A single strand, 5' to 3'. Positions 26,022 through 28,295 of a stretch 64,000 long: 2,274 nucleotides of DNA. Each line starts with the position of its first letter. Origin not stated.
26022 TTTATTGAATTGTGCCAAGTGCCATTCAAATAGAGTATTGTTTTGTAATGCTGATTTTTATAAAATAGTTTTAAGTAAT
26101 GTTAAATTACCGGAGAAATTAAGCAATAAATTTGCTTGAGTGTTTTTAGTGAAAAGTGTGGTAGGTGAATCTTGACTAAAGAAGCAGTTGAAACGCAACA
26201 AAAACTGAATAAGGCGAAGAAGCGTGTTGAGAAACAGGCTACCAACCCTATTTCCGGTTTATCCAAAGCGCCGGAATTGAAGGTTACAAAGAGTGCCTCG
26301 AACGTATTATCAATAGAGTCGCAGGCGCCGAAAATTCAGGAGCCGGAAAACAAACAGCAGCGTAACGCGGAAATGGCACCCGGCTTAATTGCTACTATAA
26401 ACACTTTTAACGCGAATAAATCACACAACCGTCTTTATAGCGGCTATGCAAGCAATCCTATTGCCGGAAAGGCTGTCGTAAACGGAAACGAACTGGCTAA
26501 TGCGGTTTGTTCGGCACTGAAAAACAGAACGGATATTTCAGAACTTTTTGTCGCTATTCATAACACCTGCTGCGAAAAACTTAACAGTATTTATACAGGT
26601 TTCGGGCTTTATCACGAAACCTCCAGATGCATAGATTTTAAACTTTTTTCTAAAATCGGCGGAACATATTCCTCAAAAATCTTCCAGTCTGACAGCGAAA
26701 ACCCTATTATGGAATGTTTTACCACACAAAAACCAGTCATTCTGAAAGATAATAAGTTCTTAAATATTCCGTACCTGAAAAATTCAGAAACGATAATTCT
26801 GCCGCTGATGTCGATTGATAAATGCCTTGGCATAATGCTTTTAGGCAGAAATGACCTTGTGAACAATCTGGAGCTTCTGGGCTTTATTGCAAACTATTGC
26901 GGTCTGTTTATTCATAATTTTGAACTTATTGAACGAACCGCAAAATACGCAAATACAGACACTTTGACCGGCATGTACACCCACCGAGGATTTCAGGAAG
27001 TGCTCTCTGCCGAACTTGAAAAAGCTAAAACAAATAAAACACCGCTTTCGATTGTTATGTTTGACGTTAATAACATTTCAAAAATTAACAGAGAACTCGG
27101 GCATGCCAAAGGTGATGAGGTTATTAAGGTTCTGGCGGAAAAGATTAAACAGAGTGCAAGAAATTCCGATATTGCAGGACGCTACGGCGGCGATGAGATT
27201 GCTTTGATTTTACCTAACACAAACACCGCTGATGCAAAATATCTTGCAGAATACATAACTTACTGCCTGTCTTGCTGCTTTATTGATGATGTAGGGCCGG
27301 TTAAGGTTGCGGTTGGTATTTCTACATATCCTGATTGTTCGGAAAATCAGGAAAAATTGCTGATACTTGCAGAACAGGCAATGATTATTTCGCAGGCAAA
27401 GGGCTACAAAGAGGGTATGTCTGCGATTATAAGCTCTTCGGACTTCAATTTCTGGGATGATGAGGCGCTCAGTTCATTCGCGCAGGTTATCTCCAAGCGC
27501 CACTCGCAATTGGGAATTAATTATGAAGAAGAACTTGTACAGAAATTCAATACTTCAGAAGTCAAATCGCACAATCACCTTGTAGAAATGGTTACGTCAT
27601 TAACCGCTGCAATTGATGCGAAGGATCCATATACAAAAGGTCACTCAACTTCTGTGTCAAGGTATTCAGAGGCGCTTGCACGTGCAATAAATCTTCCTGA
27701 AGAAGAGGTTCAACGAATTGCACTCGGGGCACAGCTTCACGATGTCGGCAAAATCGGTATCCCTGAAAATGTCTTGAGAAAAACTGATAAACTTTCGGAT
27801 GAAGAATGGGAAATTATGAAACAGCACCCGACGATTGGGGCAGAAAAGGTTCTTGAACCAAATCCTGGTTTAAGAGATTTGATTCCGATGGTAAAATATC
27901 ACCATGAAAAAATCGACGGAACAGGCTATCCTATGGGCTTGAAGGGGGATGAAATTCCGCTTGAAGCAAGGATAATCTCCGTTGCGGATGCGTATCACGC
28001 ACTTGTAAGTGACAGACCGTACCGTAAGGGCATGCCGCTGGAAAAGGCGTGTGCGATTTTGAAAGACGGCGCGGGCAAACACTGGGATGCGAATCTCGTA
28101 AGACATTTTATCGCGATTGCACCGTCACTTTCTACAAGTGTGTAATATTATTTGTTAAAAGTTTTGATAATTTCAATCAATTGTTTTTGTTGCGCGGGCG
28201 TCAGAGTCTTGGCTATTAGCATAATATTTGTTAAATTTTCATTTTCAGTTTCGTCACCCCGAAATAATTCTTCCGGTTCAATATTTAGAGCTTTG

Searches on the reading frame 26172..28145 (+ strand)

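Call 12: search_protein_families(library=ncbifam, proteins=[window:26172-28145:+], max_evalue=0.00001)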
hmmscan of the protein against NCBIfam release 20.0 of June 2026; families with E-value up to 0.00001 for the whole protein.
window:26172-28145:+ (657 aa): 21 families
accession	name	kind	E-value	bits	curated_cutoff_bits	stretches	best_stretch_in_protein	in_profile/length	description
NF053512.1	nitric_RR_NosR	exception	2.9e-38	132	400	1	453-652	160-356/422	response regulator c-di-GMP phosphodiesterase, NosR family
TIGR00254.1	GGDEF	domain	2.7e-34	118.3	37.4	1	258-411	3-160/168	diguanylate cyclase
NF041606.1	dguan_cyc_DgcA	equivalog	2e-30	105.9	370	1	202-411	118-332/340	diguanylate cyclase DgcA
NF007135.0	PRK09581.1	equivalog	2.7e-27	95.7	474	1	253-412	285-449/457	PleD family two-component system response regulator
NF038266.1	diguan_SiaD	equivalog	3.3e-27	95.5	290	1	253-411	87-248/252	biofilm regulation diguanylate cyclase SiaD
NF007423.1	PRK09966.1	equivalog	7.2e-24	84.4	325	1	257-404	236-386/390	diguanylate cyclase DgcN/YfiN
NF040885.1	diguan_DgcJ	equivalog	2e-23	83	500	1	247-382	328-461/493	diguanylate cyclase DgcJ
NF047654.1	DiguCycDgcRLepto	equivalog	2.8e-23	82.3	500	1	242-367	117-240/295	diguanylate cyclase DgcR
NF007380.0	PRK09894.1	equivalog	2.9e-20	72.8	256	1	258-404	127-273/296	diguanylate cyclase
NF051473.1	DigCycDgcsShew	equivalog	8.1e-20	71.4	400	1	254-412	129-285/291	diguanylate cyclase DgcS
NF045675.1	PhdiestaseDibA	equivalog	2.6e-18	65.7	980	1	257-411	200-357/623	phosphodiesterase DibA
NF011955.1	PRK15426.1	equivalog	1e-17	63.5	408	1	259-365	397-503/564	cellulose biosynthesis regulator diguanylate cyclase DgcQ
NF007474.0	PRK10060.1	equivalog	1.5e-17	63.1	782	1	254-412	231-389/663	cyclic di-GMP phosphodiesterase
NF007599.0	PRK10245.1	equivalog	2.4e-16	59.2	402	1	259-355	209-305/371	diguanylate cyclase AdrA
NF007298.0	PRK09776.1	equivalog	2.7e-15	55.3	1135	1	255-370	679-795/1111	diguanylate cyclase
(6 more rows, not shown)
